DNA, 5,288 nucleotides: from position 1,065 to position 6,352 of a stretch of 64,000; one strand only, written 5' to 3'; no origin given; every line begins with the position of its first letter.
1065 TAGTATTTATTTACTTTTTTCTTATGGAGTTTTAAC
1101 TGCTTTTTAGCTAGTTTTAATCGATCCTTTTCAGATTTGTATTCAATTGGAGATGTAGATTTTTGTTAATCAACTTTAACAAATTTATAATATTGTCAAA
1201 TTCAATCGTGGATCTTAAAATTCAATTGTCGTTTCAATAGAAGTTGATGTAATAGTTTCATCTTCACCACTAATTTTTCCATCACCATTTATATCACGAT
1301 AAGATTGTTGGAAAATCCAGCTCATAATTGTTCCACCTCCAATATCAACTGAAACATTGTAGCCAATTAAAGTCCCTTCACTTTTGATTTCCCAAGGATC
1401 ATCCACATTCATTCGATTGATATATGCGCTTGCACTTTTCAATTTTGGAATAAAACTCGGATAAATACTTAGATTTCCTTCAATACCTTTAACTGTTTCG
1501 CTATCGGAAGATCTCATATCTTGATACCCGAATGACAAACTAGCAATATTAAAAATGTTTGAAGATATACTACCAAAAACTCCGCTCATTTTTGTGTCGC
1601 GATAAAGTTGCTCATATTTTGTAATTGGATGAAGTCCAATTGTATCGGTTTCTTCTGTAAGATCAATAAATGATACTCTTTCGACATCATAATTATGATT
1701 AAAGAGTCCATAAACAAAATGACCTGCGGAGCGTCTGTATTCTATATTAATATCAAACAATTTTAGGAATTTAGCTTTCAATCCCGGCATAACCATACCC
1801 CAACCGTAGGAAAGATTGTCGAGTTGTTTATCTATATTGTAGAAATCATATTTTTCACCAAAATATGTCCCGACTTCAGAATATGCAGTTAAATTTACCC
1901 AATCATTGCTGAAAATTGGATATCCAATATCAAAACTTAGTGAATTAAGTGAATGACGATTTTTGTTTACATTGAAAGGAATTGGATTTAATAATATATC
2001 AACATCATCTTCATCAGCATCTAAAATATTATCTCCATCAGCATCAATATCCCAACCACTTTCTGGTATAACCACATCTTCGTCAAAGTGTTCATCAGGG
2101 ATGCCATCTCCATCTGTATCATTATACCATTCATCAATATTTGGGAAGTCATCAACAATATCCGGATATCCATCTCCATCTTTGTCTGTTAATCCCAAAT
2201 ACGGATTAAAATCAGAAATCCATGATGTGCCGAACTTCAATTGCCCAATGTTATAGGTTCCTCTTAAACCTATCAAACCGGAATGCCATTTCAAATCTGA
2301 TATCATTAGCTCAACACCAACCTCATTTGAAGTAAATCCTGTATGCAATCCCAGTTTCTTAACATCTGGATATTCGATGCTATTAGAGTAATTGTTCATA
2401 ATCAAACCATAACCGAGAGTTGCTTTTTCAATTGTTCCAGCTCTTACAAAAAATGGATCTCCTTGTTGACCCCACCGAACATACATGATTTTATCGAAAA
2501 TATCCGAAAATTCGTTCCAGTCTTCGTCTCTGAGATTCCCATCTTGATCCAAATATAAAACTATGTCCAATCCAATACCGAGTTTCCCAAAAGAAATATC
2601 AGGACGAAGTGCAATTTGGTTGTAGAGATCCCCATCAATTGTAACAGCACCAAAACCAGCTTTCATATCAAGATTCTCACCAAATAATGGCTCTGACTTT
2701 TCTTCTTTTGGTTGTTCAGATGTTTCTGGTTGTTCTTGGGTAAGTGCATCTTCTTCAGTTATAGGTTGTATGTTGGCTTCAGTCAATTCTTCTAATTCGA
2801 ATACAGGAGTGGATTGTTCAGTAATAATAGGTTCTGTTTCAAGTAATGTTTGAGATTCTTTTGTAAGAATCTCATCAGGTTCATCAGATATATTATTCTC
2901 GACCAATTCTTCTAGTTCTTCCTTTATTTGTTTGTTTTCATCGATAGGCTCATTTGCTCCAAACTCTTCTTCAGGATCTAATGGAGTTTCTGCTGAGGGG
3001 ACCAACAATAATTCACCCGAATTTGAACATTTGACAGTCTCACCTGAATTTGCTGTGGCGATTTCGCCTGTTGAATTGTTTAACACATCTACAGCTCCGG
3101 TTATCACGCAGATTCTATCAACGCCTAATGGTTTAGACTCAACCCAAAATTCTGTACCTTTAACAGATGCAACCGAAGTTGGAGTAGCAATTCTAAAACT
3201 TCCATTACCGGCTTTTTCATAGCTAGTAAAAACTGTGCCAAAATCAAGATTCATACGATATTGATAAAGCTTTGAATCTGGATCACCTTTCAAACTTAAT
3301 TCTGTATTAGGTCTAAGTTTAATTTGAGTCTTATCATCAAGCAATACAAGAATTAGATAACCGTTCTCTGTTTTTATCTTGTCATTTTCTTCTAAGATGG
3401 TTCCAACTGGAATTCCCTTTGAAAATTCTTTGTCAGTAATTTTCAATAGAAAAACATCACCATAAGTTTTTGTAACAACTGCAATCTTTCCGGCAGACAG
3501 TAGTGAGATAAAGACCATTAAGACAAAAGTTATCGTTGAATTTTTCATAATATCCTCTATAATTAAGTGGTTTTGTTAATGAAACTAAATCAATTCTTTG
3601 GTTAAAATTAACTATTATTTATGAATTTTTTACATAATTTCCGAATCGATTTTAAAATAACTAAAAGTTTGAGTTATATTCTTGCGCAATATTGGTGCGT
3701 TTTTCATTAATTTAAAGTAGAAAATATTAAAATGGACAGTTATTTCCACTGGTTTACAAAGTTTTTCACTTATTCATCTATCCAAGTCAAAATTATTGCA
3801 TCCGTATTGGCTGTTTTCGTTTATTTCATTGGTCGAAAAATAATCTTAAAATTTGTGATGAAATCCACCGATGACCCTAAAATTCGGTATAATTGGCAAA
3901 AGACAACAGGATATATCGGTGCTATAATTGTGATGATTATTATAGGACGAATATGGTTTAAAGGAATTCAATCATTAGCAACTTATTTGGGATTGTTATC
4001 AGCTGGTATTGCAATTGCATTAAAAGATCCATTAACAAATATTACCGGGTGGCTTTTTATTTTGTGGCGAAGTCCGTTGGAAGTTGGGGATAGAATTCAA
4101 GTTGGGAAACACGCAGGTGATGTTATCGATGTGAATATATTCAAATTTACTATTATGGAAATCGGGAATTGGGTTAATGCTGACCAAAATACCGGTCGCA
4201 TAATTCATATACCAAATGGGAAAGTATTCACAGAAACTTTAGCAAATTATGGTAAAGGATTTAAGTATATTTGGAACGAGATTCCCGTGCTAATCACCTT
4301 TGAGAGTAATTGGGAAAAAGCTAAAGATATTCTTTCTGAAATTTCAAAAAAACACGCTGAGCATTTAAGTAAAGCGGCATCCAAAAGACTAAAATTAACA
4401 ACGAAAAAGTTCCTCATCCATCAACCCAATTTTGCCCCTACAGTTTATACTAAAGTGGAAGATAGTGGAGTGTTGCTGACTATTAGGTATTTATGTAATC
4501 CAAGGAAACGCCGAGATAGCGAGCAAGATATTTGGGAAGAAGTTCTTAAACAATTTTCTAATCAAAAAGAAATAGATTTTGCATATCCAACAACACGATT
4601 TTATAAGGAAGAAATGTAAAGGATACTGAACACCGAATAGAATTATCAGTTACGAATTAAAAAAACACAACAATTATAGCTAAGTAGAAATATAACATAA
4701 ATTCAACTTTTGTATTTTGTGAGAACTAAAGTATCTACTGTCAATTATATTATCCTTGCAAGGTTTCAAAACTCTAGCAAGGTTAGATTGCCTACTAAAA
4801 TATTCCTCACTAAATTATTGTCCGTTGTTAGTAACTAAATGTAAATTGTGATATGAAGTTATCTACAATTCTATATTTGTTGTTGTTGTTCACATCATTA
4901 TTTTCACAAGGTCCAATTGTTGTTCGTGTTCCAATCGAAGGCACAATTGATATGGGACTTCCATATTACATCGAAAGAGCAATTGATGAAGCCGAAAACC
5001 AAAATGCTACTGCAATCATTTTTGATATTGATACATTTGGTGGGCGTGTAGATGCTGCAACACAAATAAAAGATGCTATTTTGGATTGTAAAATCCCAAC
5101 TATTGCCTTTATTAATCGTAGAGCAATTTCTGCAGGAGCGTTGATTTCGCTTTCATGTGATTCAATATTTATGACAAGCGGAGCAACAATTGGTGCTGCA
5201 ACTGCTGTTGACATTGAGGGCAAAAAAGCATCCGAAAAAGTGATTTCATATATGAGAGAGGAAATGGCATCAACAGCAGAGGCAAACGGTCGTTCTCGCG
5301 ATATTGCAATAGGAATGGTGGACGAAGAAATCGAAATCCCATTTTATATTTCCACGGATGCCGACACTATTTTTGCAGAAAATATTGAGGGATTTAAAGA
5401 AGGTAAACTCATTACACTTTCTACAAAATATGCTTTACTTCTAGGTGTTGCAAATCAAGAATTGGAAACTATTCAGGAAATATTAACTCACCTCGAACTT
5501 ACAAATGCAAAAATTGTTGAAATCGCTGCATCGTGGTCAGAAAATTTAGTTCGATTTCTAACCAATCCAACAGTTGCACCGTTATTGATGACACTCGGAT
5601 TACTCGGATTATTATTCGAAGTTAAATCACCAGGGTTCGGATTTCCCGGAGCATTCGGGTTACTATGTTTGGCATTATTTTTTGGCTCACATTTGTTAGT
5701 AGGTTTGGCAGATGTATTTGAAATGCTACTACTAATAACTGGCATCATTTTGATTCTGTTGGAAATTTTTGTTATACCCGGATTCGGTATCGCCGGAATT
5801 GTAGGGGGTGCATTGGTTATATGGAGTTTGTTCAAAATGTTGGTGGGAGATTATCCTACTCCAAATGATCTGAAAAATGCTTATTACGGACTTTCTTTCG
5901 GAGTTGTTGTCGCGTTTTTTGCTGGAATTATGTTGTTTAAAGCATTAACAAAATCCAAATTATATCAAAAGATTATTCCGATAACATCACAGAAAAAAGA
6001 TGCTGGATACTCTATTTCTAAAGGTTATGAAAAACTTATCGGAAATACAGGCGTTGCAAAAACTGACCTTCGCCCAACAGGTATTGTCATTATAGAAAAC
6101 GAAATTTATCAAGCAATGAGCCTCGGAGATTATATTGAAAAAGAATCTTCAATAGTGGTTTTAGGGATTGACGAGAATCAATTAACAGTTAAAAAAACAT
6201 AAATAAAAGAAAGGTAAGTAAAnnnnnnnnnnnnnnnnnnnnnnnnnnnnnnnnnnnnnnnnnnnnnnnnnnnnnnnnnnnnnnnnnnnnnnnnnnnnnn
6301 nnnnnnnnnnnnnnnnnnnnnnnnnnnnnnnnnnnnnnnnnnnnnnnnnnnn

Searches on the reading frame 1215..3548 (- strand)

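Call 37: search_protein_families(library=pfam, proteins=[window:1215-3548:-], max_evalue=0.00001)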
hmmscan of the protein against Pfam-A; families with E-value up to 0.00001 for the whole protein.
window:1215-3548:- (777 aa): 1 family
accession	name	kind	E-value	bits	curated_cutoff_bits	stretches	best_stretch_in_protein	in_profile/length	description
PF04773.18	FecR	-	2.8e-11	44.2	24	1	56-153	1-96/97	FecR protein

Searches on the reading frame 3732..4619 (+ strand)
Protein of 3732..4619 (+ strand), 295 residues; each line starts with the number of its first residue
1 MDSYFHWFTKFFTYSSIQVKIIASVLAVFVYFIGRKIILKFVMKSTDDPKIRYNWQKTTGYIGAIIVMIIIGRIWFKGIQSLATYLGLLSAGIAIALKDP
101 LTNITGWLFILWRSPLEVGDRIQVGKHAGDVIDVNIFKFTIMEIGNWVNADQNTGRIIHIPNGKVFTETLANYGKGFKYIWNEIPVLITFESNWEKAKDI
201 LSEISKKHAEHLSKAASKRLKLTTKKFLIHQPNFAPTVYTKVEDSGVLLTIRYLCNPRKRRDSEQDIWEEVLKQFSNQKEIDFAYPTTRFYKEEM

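Call 37: search_protein_families(library=pfam, proteins=[window:3732-4619:+], max_evalue=0.00001)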
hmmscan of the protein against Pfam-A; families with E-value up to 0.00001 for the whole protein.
window:3732-4619:+ (295 aa): 1 family
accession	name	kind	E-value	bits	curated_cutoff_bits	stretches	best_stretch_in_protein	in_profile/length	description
PF00924.24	MS_channel_2nd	-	1.5e-13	51.1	20.2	1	99-174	1-67/68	Mechanosensitive ion channel, beta-domain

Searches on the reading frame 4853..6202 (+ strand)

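Call 37: search_protein_families(library=pfam, proteins=[window:4853-6202:+], max_evalue=0.00001)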
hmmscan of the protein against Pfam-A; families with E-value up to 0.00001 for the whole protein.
window:4853-6202:+ (449 aa): 4 families
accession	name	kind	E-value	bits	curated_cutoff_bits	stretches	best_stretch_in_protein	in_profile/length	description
PF25145.1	NfeD1b_N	-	2e-52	178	40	1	23-223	2-188/189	NfeD1b, N-terminal domain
PF24961.1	NfeD_membrane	-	4.1e-27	95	26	1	240-363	1-119/119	NfeD integral membrane domain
PF01957.25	NfeD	-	1.2e-11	45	29.1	1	393-448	2-57/57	NfeD-like C-terminal, partner-binding domain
PF01972.22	SDH_protease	-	1.1e-07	31.7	31.3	1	31-116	72-155/286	ClpP-like SDH-type serine proteinase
